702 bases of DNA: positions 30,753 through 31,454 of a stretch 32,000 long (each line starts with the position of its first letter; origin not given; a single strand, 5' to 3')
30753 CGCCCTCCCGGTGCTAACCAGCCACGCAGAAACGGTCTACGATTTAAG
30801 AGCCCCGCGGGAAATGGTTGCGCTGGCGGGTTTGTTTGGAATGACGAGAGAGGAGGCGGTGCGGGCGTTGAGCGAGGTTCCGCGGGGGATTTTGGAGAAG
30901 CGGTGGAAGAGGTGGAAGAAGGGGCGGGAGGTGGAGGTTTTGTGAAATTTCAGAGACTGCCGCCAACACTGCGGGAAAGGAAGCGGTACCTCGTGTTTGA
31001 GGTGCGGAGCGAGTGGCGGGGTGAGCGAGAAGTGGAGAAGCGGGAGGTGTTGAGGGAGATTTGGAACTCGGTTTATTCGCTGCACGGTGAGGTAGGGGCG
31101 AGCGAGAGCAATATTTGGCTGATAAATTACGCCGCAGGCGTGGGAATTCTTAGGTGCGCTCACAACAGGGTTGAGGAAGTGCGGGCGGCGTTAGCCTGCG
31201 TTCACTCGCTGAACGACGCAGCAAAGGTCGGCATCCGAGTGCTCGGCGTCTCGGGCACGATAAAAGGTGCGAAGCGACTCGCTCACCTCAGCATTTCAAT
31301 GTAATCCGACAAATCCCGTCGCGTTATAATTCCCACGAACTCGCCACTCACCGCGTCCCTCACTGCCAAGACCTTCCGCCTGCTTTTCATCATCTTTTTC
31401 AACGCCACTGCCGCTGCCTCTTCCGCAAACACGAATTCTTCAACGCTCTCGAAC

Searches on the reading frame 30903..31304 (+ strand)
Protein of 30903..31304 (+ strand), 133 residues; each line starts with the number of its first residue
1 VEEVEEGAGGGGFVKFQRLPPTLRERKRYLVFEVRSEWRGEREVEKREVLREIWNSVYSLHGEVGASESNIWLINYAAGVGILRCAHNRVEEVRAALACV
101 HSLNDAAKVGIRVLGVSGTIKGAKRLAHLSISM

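Call 58: search_protein_families(library=pfam, proteins=[window:30903-31304:+], max_evalue=0.001)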
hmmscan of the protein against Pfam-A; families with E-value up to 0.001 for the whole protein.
window:30903-31304:+ (133 aa): 1 family
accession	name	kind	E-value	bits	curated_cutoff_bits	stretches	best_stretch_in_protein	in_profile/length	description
PF01900.24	RNase_P_Rpp14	-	1.3e-21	77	23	1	28-125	1-101/104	Rpp14/Pop5 family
